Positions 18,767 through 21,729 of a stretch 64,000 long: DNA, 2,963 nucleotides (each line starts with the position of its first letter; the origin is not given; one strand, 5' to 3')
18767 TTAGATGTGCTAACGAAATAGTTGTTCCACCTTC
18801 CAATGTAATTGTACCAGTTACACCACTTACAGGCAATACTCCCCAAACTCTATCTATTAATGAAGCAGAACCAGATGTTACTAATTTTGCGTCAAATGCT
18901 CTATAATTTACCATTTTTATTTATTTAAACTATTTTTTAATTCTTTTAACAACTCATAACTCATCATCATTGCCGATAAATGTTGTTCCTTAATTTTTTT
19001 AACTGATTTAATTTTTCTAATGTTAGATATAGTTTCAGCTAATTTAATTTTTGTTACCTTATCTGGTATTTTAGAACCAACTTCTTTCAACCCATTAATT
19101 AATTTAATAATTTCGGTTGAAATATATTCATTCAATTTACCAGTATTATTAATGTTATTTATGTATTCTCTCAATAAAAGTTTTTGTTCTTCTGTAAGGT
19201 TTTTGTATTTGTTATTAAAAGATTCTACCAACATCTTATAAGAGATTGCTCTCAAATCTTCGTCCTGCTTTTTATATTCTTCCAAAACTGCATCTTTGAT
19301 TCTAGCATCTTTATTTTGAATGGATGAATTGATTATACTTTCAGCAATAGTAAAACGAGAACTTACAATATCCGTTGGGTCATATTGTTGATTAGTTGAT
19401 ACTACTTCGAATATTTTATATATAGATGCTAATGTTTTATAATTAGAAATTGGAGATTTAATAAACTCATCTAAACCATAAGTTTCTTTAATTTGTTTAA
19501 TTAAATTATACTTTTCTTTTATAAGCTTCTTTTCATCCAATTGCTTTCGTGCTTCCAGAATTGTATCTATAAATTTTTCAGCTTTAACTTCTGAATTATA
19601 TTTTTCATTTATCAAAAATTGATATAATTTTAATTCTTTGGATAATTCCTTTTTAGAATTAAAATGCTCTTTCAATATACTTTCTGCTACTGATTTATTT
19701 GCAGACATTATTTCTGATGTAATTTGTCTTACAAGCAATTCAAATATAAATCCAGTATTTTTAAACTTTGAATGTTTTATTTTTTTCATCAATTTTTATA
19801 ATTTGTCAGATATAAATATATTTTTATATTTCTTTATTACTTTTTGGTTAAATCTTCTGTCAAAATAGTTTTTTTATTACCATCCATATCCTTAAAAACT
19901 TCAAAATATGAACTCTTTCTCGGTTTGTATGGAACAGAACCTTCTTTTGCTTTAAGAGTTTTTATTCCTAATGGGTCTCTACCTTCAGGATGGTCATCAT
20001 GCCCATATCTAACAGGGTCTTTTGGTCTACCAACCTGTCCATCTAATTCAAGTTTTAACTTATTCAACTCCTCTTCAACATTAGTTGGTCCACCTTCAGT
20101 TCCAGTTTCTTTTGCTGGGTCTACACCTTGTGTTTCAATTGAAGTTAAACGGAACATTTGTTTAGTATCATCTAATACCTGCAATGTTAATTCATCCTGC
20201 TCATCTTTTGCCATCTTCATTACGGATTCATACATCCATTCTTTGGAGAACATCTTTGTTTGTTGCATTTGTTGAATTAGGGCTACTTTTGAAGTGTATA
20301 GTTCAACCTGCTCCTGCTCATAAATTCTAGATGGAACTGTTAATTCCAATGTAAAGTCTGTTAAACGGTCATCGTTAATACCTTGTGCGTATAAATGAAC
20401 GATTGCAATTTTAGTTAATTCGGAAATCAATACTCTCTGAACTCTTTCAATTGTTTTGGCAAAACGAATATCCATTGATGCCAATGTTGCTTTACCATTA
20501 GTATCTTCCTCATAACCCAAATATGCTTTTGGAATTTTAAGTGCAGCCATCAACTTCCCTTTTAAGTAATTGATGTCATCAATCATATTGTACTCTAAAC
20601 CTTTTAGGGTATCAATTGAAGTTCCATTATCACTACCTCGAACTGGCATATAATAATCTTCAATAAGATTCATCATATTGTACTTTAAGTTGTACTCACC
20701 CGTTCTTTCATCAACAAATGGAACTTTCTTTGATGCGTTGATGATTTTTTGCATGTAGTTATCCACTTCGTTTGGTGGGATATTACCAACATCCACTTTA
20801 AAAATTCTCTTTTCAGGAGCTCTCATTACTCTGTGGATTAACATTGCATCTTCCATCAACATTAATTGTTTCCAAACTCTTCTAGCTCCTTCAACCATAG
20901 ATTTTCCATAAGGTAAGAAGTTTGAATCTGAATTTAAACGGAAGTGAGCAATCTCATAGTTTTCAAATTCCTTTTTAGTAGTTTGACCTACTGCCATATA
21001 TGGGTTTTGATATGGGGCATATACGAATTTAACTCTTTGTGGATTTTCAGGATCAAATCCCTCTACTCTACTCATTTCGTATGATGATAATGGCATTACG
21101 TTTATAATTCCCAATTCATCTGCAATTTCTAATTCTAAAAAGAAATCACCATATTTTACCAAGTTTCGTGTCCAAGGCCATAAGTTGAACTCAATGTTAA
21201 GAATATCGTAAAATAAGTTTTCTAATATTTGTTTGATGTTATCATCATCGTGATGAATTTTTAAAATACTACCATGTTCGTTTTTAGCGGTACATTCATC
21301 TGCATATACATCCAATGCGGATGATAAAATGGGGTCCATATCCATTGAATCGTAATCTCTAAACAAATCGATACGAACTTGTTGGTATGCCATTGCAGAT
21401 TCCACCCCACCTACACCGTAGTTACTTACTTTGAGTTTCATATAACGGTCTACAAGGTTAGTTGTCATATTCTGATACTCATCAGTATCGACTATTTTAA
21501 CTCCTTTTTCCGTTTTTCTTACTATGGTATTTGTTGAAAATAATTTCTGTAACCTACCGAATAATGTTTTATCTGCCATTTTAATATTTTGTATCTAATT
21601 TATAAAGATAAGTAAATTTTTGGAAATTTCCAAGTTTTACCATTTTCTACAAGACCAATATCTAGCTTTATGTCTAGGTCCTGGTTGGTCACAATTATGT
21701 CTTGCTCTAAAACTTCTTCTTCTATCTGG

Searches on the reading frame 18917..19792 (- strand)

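Call 73: search_protein_families(library=phrogs, proteins=[window:18917-19792:-], max_evalue=0.1)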
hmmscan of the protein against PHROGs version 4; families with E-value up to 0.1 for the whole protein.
window:18917-19792:- (291 aa): 1 family
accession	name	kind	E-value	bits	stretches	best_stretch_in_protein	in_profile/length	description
phrog_12208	-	unknown function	0.049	14.6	0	189-214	49-74/102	-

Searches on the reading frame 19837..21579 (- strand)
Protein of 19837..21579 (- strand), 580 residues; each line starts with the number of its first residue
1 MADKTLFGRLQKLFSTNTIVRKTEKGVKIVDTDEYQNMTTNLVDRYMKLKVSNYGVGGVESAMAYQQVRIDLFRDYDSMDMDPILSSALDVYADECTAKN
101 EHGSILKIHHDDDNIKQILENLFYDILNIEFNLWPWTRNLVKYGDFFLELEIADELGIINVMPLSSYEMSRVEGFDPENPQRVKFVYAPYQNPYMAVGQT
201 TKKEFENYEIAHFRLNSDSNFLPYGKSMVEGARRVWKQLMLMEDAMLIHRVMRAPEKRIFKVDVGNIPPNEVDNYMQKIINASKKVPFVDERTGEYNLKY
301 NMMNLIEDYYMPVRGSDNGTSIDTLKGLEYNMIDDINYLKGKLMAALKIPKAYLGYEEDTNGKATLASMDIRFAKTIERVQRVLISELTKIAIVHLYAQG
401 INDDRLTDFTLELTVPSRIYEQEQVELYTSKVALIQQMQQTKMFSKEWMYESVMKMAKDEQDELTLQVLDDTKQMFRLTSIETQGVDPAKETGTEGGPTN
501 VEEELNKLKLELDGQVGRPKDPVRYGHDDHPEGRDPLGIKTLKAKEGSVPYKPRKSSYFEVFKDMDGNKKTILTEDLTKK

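Call 73: search_protein_families(library=phrogs, proteins=[window:19837-21579:-], max_evalue=0.1)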
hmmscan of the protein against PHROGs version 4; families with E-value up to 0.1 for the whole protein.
window:19837-21579:- (580 aa): 5 families
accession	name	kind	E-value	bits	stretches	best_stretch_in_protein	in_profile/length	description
phrog_213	-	head and packaging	4.8e-66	224.4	1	21-475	17-501/528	portal protein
phrog_1497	-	head and packaging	7.1e-06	26.1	1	66-359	62-387/549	portal protein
phrog_19480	-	head and packaging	0.0049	16.2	1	200-281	208-289/737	head morphogenesis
phrog_9232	-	head and packaging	0.006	16.5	1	331-394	305-368/502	portal protein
phrog_18346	-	unknown function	0.078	13.8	0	396-456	29-89/116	-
